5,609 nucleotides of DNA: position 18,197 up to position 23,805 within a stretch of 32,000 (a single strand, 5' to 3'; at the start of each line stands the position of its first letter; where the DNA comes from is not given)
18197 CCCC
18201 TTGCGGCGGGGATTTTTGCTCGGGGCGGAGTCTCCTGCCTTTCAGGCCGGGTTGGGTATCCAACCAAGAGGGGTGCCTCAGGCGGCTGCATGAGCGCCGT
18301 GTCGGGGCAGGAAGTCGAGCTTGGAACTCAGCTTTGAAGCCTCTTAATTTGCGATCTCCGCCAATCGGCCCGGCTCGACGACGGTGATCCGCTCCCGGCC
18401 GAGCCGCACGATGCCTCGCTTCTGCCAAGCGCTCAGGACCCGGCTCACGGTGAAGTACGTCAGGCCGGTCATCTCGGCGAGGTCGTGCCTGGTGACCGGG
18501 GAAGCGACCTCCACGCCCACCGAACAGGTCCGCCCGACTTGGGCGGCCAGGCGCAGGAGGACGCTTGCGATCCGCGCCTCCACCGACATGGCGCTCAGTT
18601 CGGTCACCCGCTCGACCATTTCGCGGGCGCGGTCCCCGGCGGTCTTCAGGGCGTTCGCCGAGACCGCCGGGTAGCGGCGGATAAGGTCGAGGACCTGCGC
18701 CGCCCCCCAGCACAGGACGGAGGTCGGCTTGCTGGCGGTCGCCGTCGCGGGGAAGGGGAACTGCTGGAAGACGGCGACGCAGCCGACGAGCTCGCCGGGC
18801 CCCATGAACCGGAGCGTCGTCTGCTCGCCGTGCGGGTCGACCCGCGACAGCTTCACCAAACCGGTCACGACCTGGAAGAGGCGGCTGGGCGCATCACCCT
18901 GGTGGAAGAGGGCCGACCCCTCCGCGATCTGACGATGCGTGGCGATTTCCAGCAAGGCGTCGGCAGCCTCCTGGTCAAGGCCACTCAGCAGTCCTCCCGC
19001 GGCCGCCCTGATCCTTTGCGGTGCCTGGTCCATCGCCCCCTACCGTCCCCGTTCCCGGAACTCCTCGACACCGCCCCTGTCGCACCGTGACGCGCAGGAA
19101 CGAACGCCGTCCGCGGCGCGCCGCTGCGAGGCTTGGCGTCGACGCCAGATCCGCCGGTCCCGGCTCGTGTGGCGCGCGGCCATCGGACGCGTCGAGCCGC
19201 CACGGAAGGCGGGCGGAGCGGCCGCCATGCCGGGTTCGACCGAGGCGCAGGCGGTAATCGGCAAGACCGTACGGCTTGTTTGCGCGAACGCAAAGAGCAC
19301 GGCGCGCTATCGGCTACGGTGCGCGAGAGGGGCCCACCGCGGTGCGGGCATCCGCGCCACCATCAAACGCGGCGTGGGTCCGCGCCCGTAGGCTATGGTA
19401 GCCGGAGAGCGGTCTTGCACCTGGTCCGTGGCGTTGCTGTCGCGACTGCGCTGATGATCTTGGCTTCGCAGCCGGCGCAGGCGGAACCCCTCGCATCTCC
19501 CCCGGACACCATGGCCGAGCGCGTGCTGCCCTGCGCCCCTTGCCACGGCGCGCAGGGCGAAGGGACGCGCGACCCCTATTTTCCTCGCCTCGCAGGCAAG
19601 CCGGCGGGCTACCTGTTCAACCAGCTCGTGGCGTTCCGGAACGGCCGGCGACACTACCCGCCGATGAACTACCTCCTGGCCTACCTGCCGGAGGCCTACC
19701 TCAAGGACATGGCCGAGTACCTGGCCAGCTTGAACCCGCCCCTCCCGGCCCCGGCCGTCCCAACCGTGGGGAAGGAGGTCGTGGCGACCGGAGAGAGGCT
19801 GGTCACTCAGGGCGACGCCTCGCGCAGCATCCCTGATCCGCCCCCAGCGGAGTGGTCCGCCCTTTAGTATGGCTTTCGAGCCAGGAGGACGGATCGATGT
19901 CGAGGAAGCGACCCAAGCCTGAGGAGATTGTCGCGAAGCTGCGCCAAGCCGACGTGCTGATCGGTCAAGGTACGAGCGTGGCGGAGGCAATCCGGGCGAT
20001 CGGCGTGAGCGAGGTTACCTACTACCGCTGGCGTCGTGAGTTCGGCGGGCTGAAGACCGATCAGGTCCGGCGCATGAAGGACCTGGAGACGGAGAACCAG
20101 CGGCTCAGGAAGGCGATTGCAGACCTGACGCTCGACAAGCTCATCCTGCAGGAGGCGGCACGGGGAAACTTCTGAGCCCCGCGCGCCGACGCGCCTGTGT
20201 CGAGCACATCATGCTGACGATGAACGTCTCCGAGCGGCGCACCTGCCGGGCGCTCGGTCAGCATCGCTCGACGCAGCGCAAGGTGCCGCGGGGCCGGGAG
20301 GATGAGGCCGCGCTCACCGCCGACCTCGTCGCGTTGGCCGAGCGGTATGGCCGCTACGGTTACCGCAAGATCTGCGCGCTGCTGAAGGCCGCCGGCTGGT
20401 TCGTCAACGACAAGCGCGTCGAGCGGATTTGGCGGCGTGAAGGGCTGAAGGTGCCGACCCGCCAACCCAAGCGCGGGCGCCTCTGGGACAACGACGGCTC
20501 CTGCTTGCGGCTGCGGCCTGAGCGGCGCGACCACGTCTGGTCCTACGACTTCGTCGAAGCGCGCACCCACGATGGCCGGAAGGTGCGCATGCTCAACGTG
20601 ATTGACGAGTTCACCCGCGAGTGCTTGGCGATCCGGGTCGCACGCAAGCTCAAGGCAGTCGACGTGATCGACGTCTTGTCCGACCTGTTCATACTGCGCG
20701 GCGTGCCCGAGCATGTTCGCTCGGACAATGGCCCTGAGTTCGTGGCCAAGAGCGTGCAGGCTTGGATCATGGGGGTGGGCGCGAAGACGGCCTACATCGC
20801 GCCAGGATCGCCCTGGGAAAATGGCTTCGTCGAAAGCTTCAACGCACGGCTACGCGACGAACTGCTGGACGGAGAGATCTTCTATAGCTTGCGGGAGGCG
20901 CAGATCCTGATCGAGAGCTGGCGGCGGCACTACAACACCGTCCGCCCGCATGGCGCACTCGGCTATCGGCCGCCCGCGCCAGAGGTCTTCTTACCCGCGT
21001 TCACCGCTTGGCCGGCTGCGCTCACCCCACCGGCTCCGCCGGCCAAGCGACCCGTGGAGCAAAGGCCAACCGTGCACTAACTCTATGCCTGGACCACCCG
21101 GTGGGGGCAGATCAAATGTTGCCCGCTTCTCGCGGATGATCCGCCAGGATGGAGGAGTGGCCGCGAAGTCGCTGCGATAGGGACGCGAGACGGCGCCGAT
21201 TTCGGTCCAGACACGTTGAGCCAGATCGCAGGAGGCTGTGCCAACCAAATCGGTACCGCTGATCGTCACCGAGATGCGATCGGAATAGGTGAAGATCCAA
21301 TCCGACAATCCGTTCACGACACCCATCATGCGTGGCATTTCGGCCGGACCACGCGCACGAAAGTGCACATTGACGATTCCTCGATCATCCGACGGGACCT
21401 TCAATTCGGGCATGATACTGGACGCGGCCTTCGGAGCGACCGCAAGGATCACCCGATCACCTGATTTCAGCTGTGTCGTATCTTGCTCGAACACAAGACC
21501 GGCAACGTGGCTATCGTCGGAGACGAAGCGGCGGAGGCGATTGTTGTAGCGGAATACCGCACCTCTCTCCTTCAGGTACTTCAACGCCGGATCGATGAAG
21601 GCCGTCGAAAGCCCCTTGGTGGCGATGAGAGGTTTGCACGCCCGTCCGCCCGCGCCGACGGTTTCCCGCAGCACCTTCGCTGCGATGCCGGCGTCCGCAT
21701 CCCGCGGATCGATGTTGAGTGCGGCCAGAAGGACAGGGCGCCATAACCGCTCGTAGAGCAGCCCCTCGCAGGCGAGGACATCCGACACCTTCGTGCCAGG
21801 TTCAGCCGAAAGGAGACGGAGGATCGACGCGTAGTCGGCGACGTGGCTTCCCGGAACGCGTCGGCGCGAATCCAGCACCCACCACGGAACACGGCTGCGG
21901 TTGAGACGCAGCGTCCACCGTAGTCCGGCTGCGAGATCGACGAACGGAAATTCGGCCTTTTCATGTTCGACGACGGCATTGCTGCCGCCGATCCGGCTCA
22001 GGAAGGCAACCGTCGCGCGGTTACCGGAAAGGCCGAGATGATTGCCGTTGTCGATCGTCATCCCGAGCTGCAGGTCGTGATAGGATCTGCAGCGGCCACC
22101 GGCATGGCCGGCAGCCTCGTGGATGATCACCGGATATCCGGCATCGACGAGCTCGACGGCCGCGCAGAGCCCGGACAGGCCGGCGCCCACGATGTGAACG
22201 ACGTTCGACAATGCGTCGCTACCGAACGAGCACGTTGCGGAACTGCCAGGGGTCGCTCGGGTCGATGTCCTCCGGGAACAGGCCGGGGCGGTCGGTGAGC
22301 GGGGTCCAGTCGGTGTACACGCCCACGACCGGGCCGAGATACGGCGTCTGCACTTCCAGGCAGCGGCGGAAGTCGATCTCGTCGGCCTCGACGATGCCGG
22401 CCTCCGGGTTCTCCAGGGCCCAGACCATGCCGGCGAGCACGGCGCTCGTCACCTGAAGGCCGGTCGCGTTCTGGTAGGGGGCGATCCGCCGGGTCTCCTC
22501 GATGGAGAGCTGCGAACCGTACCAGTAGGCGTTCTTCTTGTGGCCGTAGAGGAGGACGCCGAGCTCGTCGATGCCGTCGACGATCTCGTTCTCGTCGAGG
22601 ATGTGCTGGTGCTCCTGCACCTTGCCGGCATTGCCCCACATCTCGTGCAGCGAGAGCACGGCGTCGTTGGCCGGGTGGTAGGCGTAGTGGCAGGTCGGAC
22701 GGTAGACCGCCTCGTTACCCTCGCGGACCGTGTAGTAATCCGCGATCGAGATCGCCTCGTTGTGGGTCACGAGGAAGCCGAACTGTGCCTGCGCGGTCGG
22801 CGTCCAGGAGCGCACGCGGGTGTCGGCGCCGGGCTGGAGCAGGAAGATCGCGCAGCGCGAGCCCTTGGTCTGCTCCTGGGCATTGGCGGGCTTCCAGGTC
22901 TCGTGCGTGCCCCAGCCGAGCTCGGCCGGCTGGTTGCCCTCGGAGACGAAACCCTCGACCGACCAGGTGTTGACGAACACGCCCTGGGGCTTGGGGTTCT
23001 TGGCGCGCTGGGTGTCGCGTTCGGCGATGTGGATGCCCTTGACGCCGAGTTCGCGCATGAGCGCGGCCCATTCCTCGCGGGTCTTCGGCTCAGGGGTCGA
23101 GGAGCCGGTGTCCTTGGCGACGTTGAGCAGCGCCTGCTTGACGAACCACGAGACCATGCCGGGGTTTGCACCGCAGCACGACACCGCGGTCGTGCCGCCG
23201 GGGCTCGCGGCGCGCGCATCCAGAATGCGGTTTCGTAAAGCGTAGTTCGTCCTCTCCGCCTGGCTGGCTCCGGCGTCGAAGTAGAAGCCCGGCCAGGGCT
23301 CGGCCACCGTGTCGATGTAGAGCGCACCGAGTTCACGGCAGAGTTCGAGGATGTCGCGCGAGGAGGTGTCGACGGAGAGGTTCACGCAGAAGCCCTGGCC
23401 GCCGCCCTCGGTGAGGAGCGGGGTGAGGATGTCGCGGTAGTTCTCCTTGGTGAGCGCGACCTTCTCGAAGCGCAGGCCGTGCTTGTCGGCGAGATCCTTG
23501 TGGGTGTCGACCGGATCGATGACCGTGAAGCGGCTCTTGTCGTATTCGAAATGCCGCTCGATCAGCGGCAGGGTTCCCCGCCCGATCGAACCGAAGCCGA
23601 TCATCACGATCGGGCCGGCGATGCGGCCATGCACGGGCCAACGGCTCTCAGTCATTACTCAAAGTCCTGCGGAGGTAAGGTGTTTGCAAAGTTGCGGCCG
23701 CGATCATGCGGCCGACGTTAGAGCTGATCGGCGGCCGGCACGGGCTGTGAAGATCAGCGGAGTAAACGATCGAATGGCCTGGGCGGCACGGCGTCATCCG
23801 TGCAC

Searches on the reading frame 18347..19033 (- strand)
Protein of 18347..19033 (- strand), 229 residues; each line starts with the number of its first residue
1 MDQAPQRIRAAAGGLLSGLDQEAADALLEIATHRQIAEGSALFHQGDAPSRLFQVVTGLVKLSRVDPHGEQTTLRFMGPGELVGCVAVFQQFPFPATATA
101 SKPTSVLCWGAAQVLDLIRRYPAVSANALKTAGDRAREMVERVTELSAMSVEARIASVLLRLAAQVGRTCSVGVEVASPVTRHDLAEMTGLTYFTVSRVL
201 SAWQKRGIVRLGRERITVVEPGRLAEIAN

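Call 66: search_protein_families(library=ncbifam, proteins=[window:18347-19033:-], max_evalue=0.01)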
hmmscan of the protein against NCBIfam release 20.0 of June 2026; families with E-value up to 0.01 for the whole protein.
window:18347-19033:- (229 aa): 13 families
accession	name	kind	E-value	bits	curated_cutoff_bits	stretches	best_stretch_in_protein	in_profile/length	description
NF008365.0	PRK11161.1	subfamily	2.7e-17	62.9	228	1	25-228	40-243/250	fumarate/nitrate reduction transcriptional regulator Fnr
NF053664.1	TransRegPtrACyano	equivalog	3.8e-17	62.2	300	1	51-220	29-191/196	Crp/Fnr family transcriptional regulator PtrA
NF008732.0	PRK11753.1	equivalog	1.4e-15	57.3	266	1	21-212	13-204/214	cAMP-activated global transcriptional regulator CRP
TIGR03697.1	NtcA_cyano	equivalog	7.7e-15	55.2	244.95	1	39-225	1-189/193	global nitrogen regulator NtcA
NF050806.1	TransRegFixKCaul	equivalog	3.2e-14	52.7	300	1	26-218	17-203/215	transcriptional regulator FixK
NF045989.1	TransRegFnrLRhodb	equivalog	1e-13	51.1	300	1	20-220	25-227/245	transcriptional regulator FnrL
NF006901.0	PRK09392.1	equivalog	2.3e-13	50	211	1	14-228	13-221/236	transcriptional activator FtrB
NF010499.0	PRK13918.1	equivalog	7.8e-11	41.9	274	1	39-228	20-201/205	CRP/FNR family transcriptional regulator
NF052518.1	TransRegLdrP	equivalog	2.4e-09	37.5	300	1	37-220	5-180/195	transcriptional regulator LdrP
NF058543.1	ActPatMycb56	equivalog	3.1e-07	29.6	460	1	22-141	10-127/317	acetyltransferase Pat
NF041163.2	encap_f2b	equivalog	4.8e-07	29.3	400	1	16-142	79-206/450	family 2B encapsulin nanocompartment shell protein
NF050815.1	TransActFtrBCaul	equivalog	1.2e-06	27.9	300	1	9-228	10-223/251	transcriptional activator FtrB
TIGR03896.1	cyc_nuc_ocin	subfamily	0.0073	15.7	161.05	0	29-103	6-84/317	bacteriocin-type transport-associated protein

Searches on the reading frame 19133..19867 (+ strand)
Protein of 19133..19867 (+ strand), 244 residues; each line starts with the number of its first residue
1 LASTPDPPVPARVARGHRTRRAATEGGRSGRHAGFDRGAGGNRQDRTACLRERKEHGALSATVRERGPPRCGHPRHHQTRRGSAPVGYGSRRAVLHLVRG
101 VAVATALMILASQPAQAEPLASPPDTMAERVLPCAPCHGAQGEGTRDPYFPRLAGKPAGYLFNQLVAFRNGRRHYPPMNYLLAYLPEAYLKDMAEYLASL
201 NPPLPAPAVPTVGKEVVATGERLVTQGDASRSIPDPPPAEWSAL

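Call 43: search_protein_families(library=pfam, proteins=[window:19133-19867:+], max_evalue=0.01)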
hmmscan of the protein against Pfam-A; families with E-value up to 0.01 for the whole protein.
window:19133-19867:+ (244 aa): 2 families
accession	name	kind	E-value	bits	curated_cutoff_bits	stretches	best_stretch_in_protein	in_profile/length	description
PF00034.26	Cytochrom_C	-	8.7e-05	24.2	21.3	1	134-200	12-89/90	Cytochrome c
PF13442.11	Cytochrome_CBB3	-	0.0013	19.5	27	1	134-197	14-68/68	Cytochrome C oxidase, cbb3-type, subunit III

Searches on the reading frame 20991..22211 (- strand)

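Call 43: search_protein_families(library=pfam, proteins=[window:20991-22211:-], max_evalue=0.01)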
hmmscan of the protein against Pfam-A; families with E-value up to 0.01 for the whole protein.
window:20991-22211:- (406 aa): 7 families
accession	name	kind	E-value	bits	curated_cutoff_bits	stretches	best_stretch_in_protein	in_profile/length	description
PF01593.30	Amino_oxidase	-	9.6e-20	71.7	19.8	1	12-372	1-396/443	Flavin containing amine oxidoreductase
PF13450.12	NAD_binding_8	-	7.1e-11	42.7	21.9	1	7-62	1-54/68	NAD(P)-binding Rossmann-like domain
PF01266.30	DAO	-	2.5e-05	24.4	27.9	0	6-38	3-35/353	FAD dependent oxidoreductase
PF06100.17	MCRA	-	0.0005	19.5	23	0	5-71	4-73/495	MCRA family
PF00890.30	FAD_binding_2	-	0.00051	19.8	20.4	1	7-39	4-36/414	FAD binding domain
PF07992.20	Pyr_redox_2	-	0.00093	19.1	26.1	0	5-42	3-41/291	Pyridine nucleotide-disulphide oxidoreductase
PF12831.13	FAD_oxidored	-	0.0016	18.3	27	1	5-41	2-38/416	FAD dependent oxidoreductase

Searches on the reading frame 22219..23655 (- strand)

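Call 43: search_protein_families(library=pfam, proteins=[window:22219-23655:-], max_evalue=0.01)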
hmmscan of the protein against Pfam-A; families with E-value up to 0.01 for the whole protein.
window:22219-23655:- (478 aa): 2 families
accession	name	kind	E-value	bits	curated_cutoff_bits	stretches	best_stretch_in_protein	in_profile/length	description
PF03435.24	Sacchrp_dh_NADP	-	2.6e-35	122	25.1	1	16-158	1-129/129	Saccharopine dehydrogenase NADP binding domain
PF16653.10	Sacchrp_dh_C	-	1.5e-34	120.8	31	1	162-443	1-260/265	Saccharopine dehydrogenase C-terminal domain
